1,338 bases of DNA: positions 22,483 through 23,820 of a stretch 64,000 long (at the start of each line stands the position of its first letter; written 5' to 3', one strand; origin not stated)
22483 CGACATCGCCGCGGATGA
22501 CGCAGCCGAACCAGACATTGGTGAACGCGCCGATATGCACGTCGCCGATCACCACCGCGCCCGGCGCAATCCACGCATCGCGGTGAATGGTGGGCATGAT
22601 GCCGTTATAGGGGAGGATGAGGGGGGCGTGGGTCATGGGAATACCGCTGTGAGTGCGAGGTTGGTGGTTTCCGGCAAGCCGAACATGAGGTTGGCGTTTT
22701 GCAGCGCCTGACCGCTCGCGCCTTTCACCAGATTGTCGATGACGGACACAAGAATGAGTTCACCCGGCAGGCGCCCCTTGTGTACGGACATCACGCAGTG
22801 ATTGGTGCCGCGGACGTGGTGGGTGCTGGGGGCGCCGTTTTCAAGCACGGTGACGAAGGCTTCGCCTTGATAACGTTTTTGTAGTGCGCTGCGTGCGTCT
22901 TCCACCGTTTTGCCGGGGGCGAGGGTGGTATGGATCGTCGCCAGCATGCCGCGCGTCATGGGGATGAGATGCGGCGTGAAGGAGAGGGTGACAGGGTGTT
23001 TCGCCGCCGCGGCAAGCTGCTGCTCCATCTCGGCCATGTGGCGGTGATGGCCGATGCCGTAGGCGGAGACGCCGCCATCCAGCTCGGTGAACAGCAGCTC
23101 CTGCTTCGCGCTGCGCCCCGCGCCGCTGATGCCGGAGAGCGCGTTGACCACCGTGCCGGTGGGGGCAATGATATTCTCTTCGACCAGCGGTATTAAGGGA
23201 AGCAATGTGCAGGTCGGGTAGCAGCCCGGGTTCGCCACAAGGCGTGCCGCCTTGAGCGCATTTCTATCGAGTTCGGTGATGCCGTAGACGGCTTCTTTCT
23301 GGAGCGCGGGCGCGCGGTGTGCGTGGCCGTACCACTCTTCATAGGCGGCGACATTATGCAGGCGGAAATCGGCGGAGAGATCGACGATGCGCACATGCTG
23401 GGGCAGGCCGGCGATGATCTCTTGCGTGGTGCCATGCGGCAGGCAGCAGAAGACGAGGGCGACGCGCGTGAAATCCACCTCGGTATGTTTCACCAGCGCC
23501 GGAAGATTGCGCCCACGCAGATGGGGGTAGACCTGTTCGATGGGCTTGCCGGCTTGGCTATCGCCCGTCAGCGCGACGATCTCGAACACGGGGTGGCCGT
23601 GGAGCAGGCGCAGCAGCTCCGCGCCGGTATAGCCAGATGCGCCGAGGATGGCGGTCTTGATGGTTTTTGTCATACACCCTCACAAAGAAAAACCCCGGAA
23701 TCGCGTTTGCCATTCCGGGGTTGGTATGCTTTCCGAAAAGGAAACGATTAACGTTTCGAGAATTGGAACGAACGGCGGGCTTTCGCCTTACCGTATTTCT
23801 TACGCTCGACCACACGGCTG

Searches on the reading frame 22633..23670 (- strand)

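Call 76: search_protein_families(library=pfam, proteins=[window:22633-23670:-], max_evalue=0.00001)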
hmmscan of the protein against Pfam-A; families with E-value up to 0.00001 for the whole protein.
window:22633-23670:- (345 aa): 3 families
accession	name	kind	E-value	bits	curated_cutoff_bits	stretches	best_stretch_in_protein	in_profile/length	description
PF22698.1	Semialdhyde_dhC_1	-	5e-55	186.3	27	1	150-313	1-165/165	Semialdehyde dehydrogenase, dimerisation domain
PF01118.30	Semialdhyde_dh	-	1.2e-27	97.2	26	1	5-141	1-120/121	Semialdehyde dehydrogenase, NAD binding domain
PF02774.23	Semialdhyde_dhC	-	5.8e-22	79.2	26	1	159-316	1-184/184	Semialdehyde dehydrogenase, dimerisation domain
